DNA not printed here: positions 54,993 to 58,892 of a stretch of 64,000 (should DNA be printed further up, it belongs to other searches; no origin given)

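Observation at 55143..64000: Giant (at least 2,952-codon) ORF missing from the supplied ORF track and running off the window edge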

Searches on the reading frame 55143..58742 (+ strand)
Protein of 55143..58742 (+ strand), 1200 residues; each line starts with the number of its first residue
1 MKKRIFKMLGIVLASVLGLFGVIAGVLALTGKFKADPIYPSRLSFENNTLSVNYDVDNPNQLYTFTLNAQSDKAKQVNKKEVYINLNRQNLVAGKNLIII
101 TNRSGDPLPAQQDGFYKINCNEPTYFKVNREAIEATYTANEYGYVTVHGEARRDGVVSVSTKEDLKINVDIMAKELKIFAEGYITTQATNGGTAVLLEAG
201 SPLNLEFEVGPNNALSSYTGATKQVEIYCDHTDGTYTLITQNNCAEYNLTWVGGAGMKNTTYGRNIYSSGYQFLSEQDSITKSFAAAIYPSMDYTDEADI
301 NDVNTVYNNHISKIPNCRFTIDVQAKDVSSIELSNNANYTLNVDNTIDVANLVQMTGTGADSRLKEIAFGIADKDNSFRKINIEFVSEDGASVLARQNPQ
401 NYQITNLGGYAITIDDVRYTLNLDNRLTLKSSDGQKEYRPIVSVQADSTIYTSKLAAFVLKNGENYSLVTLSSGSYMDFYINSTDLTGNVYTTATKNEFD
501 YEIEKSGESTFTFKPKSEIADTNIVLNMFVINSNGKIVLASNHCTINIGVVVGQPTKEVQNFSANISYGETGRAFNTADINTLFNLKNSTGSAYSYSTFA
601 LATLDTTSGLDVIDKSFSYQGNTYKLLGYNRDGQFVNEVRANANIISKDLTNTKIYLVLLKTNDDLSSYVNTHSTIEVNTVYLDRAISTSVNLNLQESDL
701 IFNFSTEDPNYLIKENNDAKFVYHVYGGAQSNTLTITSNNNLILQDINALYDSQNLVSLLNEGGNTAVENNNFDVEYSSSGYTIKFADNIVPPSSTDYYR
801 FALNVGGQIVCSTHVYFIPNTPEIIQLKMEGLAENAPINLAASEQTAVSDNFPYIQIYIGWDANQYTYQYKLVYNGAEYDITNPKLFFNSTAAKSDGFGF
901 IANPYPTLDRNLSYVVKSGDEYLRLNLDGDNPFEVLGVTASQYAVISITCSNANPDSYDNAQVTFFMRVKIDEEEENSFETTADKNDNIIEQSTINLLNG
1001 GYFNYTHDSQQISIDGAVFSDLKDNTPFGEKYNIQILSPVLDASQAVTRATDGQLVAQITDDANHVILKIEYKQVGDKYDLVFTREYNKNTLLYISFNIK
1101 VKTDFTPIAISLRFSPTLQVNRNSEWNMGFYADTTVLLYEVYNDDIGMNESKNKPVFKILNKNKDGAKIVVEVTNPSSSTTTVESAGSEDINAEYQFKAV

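Call 57: predict_structure(alignment_id=A3)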
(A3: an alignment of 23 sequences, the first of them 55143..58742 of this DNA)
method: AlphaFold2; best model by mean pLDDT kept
length: 1200 residues; sequences in the alignment: 23
mean_pLDDT: 74.1   pTM: 0.38
mean pLDDT of the five models: 74.1, 70.5, 70.2, 66.1, 65.2
residues with pLDDT >= 90: 95; 70-90: 748; 50-70: 215; < 50: 142
segments of 3 or more residues with pLDDT < 50: 1-3, 31-34, 187-191, 295-302, 399-401, 403-408, 549-552, 590-596, 727-729, 1044-1051, 1122-1200
pLDDT, mean of each block of 10 residues (from residue 1): 51 60 54 61 85 80 89 78 78 70 88 85 89 61 79 70 82 80 52 68 82 71 81 81 87 71 70 80 84 46 57 79 81 69 68 85 85 80 81 68 50 76 88 91 88 88 82 89 70 87 82 72 84 86 70 68 83 83 71 57 83 88 89 87 75 85 79 83 86 83 75 54 53 84 86 79 73 78 77 73 82 75 78 65 74 86 82 88 84 68 71 86 78 76 85 62 85 84 75 87 87 84 72 79 46 78 85 86 85 86 83 75 44 39 41 42 30 33 25 24
secondary structure, 60 per line:
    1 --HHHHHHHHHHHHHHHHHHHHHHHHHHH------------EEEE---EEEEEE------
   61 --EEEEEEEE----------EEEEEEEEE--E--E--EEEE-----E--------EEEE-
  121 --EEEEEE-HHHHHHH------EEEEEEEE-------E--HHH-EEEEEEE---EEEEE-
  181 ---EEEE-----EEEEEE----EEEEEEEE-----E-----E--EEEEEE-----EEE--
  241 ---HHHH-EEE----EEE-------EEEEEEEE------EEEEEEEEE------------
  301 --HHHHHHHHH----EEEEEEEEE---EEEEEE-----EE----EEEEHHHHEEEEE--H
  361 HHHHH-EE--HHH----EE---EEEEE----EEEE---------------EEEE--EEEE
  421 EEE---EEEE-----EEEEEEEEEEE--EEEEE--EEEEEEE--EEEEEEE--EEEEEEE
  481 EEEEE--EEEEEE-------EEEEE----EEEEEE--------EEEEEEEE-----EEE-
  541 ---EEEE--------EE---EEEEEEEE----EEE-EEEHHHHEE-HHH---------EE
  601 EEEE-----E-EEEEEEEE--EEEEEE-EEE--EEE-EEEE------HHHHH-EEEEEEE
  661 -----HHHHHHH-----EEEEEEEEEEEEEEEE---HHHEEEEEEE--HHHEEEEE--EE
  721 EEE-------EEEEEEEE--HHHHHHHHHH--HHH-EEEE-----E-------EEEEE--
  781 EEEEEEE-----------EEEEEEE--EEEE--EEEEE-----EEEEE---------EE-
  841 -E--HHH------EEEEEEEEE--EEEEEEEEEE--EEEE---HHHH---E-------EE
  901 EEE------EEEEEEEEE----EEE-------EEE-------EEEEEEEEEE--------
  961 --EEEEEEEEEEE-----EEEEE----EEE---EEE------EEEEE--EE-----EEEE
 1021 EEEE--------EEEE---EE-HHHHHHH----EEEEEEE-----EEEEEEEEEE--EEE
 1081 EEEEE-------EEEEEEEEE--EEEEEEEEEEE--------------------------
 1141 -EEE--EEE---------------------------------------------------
elements in order (helices of 4 or more, strands of 3 or more residues): H3-29 E42-45 E49-54 E63-70 E81-89 E98-101 E116-119 E123-128 H130-136 E143-150 E165-171 E175-179 E184-187 E193-198 E203-210 E225-230 E236-238 H244-247 E249-251 E256-258 E266-273 E280-288 H303-311 E316-324 E328-333 E345-348 H349-352 E353-357 H360-365 E383-387 E392-395 E411-414 E417-423 E427-430 E436-446 E449-453 E456-462 E465-471 E474-485 E488-493 E501-505 E510-515 E524-531 E537-539 E544-547 E561-568 E573-575 E577-579 H580-583 E599-604 E612-619 E622-627 E629-631 E634-636 E638-641 H648-652 E654-660 H666-672 E678-693 E700-706 E712-716 E719-723 E731-738 H741-750 E757-760 E774-778 E781-787 E799-805 E808-811 E814-818 E824-828 E854-862 E865-874 E877-880 H884-887 E899-903 E910-918 E923-925 E933-935 E943-952 E963-973 E979-983 E988-990 E994-996 E1003-1007 E1017-1024 E1033-1036 H1043-1049 E1054-1060 E1066-1075 E1078-1085 E1093-1101 E1104-1114 E1142-1144 E1147-1149
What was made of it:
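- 55263..56942 (+): Membrane-proximal beta-sandwich modules (residues about 41-600). This is the best-conserved part of the ectodomain and includes the invariant C120-N121-E-P-x-Y125 motif. All-beta in the model, with pLDDT mostly 70-90 (call 57).
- Fold: the model of residues 1-1200 has mean pLDDT 74, one helix and then beta strands (call 57).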

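Call 62: fold_search(model_id=the predicted structure, library=pdb)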
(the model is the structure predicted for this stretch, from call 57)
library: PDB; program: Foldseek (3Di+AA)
matches with E <= 10: 1504; with E <= 0.001: 109
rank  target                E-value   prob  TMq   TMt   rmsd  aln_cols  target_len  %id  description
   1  9hcj_10               3.1e-14  1.00  0.10  0.07  51.3      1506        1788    8  D. discoideum nuclear pore complex (released 2024-12-25)
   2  9ijj_h                1.5e-11  1.00  0.11  0.09  63.7      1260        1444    7  In situ structure of the central apparatus in mouse sperm axoneme. (released 2025-06-04)
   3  7sqc_O0               1.3e-10  1.00  0.12  0.12  34.6      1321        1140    8  Ciliary C1 central pair apparatus isolated from Chlamydomonas reinhardtii (released 2022-04-13)
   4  9fly_A                3.3e-10  1.00  0.09  0.12  65.2      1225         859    9  CryoEM structure of the base (4151-5009) in the grappling hook protein A (GhpA) in the bacterium Aureispira sp. CCB-QB (released 2024-10-16)
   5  9ijj_O                8.2e-10  0.99  0.09  0.09  63.4      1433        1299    7  In situ structure of the central apparatus in mouse sperm axoneme. (released 2025-06-04)
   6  6iaa_A                1.8e-09  1.00  0.10  0.13  51.9      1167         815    9  hRobo2 ectodomain (released 2019-03-13)
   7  9ijj_4H               5.0e-09  0.98  0.08  0.04  48.2      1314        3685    8  In situ structure of the central apparatus in mouse sperm axoneme. (released 2025-06-04)
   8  3dmk_A                1.1e-08  1.00  0.09  0.12  52.8       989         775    8  Crystal structure of Down Syndrome Cell Adhesion Molecule (DSCAM) isoform 1.30.30, N-terminal eight Ig domains (released 2008-10-07)
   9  6vg4_A                1.6e-08  0.99  0.09  0.13  29.4      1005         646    8  Human protocadherin 10 ectodomain (released 2020-03-11)
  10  9g93_A                1.7e-08  1.00  0.11  0.16  49.5       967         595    9  CryoET structure of the in vitro grown Bacillus anthracis Sap S-layer (released 2024-12-18)
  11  4u48                  2.1e-08  0.97  0.07  0.06  62.8      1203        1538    7  Crystal structure of Salmonella alpha-2-macroglobulin (released 2014-09-17)
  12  8ayh_B                2.8e-08  0.99  0.09  0.11  58.0      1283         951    8  Structure of Complement C5 in Complex with small molecule inhibitor and CVF (released 2022-12-21)
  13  4u4j                  4.1e-08  0.96  0.07  0.06  63.0      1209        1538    7  Crystal structure of Salmonella alpha-2-macroglobulin mutant Y1175G (released 2014-09-17)
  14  6e6b_B                5.2e-08  1.00  0.09  0.15  50.4       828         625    9  Crystal structure of the Protocadherin GammaB4 extracellular domain (released 2019-04-10)
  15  3pvm_B                5.5e-08  0.99  0.09  0.09  59.7      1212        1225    8  Structure of Complement C5 in Complex with CVF (released 2011-01-19)
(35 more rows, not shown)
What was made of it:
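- Closest known: Ig-array S-layer proteins of Firmicutes. Same: Chains of Ig-like beta-sandwich domains on the cell surface; Foldseek E-values of 1.7e-8 to 1.9e-6 (call 62).
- The Foldseek matches include the Ig-array S-layer proteins Sap and SbsB (call 62).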

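Call 80: search_protein_representatives(alignment_id=A6)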
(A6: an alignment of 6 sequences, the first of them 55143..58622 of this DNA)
Query: 6 sequences, 1175 profile positions. Proteins with E-value up to 0.001 (for the whole library): 140; up to 1e-10: 125; up to 1e-30: 105. The best 140 are listed.
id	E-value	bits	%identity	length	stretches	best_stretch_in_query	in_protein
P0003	0.0e+00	1458.8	-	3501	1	1-1175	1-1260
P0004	0.0e+00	1310.4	-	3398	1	1-1175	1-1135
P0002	0.0e+00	1308.0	-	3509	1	1-1175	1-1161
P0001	0.0e+00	1294.5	-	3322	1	1-1175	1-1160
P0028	0.0e+00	1230.6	-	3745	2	1-736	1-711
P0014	0.0e+00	1208.3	-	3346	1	1-1175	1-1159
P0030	1.3e-222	758.5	-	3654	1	1-1175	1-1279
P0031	7.3e-209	712.9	-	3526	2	1-1174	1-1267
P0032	6.8e-205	699.7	-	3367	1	1-1174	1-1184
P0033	1.2e-204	698.9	-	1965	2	1-717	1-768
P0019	3.1e-204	697.5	-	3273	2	1-383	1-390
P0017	1.3e-203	695.5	-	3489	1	1-1174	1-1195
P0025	5.9e-198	676.8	-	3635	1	1-1174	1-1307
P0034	3.0e-195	667.8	-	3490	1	1-1172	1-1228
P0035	3.8e-193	660.8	-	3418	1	1-1175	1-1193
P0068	2.4e-141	489.2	-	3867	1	1-1157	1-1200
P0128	2.6e-17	78.5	-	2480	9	934-1093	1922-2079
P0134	8.8e-12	60.1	-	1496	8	946-1090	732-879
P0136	1.0e-10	56.6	-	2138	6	937-1093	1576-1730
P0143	5.3e-07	44.3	-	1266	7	919-1093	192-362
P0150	5.4e-04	34.3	-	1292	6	946-1092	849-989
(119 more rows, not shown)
